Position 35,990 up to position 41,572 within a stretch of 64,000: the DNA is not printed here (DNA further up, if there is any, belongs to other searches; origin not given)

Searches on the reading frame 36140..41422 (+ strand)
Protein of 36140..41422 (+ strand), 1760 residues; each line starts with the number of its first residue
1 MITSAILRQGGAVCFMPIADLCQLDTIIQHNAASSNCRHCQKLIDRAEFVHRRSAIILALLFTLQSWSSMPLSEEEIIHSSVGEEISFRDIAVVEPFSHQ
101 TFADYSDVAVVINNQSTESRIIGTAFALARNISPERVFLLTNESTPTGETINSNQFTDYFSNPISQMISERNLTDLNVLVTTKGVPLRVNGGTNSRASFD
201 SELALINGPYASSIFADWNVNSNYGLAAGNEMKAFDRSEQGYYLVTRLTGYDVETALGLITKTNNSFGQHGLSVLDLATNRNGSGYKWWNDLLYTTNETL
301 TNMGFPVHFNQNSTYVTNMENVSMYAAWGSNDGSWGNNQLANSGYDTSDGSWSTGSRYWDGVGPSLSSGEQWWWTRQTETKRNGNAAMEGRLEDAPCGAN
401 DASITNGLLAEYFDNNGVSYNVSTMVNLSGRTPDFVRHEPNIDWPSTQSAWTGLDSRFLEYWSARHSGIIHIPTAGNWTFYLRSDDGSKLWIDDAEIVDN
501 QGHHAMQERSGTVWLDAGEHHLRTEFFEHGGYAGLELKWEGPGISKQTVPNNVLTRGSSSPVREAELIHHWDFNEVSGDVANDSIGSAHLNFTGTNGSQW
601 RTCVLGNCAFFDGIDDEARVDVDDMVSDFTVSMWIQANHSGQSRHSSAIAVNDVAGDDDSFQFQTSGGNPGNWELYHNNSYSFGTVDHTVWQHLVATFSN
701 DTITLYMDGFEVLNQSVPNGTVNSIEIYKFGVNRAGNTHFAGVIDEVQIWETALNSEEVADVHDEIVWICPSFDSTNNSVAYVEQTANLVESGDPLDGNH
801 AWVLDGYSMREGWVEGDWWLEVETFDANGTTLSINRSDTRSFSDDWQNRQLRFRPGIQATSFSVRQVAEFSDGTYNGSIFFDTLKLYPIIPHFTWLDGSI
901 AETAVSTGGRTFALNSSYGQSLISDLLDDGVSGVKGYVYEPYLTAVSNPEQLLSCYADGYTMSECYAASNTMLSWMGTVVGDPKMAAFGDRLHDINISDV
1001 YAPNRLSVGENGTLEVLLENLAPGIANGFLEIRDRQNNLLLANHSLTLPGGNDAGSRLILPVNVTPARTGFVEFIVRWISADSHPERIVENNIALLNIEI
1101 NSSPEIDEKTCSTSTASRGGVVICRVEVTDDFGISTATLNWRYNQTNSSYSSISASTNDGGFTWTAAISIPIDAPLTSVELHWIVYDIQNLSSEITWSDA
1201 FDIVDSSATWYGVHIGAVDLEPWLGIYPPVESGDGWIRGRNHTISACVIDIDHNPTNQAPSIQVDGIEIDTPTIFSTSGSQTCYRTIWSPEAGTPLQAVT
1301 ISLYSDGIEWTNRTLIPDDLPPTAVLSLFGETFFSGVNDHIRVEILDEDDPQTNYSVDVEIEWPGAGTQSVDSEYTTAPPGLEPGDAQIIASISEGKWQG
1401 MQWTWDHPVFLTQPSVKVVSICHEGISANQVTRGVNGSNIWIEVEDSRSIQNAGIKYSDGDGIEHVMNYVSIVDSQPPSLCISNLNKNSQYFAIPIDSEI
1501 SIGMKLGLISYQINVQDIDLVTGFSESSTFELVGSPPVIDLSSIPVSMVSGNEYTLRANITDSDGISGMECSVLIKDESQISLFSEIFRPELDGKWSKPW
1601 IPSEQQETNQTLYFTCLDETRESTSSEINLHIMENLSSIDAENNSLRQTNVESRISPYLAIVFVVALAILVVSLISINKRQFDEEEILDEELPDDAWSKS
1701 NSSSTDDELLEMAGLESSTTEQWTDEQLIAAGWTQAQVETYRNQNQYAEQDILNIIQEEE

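Call 83: search_protein_families(library=pfam, proteins=[window:36140-41422:+], max_evalue=0.0001)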
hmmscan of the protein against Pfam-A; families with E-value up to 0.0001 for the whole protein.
window:36140-41422:+ (1760 aa): 2 families
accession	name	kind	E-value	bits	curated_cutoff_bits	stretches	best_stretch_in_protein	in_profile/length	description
PF13385.13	Laminin_G_3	-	1.5e-20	74.3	27.6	1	620-760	9-151/151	Concanavalin A-like lectin/glucanases superfamily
PF07691.17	PA14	-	1.3e-17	64.4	24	1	425-551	21-145/147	PA14 domain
